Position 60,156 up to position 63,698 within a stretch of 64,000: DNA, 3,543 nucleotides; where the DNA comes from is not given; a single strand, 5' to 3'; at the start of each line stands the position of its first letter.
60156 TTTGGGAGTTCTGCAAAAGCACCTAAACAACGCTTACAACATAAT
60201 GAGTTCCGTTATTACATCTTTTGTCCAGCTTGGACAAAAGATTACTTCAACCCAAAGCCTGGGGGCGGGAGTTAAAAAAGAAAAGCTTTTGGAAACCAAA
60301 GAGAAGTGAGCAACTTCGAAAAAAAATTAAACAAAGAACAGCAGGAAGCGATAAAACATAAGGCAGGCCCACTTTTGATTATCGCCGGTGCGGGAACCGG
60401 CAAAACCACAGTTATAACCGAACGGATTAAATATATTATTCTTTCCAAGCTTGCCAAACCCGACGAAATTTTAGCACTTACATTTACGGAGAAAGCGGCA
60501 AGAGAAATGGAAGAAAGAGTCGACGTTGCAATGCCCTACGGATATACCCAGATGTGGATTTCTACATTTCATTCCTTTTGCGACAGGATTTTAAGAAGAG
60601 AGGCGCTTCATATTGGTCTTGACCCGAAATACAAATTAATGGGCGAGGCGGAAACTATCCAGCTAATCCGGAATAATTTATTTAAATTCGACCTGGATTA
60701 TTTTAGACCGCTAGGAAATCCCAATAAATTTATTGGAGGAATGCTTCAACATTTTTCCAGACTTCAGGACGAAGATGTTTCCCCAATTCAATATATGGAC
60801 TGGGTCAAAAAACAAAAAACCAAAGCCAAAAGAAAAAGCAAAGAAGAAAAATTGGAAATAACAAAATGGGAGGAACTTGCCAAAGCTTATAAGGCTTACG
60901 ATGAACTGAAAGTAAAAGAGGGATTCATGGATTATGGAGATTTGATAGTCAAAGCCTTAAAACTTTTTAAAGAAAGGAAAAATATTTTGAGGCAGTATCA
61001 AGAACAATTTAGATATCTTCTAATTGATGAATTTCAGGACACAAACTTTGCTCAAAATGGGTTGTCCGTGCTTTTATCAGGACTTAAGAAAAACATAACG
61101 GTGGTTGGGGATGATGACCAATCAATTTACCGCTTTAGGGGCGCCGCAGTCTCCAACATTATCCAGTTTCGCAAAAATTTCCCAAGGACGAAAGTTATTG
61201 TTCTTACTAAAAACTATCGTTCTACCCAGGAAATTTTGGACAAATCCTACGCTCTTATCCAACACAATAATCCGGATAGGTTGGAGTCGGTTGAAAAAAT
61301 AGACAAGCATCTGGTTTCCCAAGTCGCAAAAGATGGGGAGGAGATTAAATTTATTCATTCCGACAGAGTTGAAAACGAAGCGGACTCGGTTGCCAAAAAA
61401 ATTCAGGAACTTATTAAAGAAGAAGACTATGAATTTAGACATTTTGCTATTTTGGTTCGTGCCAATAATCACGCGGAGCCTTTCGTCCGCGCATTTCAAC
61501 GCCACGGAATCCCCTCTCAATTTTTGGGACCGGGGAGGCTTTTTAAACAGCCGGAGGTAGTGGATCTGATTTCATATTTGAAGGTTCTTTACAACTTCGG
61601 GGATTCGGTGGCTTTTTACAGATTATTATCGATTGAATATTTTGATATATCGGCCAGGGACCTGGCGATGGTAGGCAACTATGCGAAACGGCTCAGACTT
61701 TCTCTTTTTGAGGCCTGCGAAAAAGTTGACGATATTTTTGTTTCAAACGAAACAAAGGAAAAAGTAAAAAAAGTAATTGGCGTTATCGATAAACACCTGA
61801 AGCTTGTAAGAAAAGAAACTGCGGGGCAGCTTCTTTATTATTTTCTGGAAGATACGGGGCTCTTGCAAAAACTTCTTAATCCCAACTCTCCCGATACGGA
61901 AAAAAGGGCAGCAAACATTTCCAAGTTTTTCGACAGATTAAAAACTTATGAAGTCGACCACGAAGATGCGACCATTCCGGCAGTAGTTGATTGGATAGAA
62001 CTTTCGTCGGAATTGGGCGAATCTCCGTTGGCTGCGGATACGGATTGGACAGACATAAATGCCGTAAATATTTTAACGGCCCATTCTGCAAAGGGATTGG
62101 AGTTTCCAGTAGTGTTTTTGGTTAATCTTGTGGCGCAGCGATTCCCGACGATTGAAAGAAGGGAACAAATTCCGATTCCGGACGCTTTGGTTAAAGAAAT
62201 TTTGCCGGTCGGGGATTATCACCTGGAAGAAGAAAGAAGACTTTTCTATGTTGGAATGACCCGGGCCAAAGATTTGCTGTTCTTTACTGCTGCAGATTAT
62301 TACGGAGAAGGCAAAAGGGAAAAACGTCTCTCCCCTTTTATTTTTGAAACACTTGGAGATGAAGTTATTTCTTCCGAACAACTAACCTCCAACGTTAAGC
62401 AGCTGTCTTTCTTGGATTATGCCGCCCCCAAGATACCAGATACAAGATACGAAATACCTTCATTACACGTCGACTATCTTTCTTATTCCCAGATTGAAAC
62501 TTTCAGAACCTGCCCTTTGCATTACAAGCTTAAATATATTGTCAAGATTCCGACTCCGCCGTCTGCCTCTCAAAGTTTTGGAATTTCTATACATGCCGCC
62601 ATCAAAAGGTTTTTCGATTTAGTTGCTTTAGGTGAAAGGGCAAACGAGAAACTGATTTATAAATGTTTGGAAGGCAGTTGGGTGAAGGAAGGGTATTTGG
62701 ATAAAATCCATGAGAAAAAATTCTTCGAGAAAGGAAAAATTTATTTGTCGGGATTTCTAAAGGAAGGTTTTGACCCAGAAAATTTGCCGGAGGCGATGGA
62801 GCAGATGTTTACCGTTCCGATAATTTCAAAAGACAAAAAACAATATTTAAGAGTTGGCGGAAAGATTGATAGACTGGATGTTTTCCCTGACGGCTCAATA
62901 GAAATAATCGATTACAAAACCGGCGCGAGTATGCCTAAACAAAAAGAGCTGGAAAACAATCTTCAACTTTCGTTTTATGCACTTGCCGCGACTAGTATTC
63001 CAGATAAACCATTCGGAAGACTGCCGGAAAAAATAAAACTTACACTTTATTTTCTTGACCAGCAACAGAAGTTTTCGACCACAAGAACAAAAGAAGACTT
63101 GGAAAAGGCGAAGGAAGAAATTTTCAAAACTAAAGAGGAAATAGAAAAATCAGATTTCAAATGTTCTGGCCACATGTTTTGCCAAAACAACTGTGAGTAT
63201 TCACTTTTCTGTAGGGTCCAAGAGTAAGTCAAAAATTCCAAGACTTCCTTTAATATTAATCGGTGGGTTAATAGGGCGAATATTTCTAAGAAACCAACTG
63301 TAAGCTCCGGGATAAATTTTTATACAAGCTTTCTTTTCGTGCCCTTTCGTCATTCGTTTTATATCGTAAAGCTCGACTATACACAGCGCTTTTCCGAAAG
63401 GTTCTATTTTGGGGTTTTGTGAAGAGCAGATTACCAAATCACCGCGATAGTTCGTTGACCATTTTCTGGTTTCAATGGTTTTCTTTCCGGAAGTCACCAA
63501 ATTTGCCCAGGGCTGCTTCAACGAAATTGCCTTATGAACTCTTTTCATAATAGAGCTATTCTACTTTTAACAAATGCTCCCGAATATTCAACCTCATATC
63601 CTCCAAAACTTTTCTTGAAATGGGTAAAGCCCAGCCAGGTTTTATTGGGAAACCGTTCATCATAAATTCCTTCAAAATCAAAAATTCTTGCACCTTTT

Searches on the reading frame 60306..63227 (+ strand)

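Call 63: search_protein_families(library=pfam, proteins=[window:60306-63227:+], max_evalue=0.001)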
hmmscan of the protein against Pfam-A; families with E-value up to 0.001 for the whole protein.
window:60306-63227:+ (973 aa): 9 families
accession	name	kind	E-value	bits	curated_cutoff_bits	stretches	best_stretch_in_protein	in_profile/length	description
PF00580.27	UvrD-helicase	-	3.2e-77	260.3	23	1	8-293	1-271/271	UvrD/REP helicase N-terminal domain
PF13361.12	UvrD_C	-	4.7e-56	191.1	25.6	1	298-663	1-348/350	UvrD-like helicase C-terminal domain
PF12705.13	PDDEXK_1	-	4.8e-36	125.4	22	1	725-970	2-247/247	PD-(D/E)XK nuclease superfamily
PF13245.12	AAA_19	-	1.1e-23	84.3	25.1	1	12-278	1-134/134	AAA domain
PF13538.12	UvrD_C_2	-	5.3e-11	42.6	27.4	1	635-660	26-51/52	UvrD-like helicase C-terminal domain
PF13604.12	AAA_30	-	5.3e-07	30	27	1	7-74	1-68/191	AAA domain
PF10926.14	DUF2800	-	1.5e-06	28.1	21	1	860-972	127-229/368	Protein of unknown function (DUF2800)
PF01443.25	Viral_helicase1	-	8e-05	23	21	0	233-292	58-115/228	Viral superfamily 1 RNA helicase core domain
PF13086.12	AAA_11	-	0.00066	20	27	1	7-242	1-221/257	AAA domain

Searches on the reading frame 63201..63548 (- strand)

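Call 63: search_protein_families(library=pfam, proteins=[window:63201-63548:-], max_evalue=0.001)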
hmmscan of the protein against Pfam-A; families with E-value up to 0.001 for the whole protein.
window:63201-63548:- (115 aa): 1 family
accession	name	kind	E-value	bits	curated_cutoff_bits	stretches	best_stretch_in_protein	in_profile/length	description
PF04266.20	ASCH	-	5.4e-11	43.5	21.2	1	8-84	1-89/103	ASCH domain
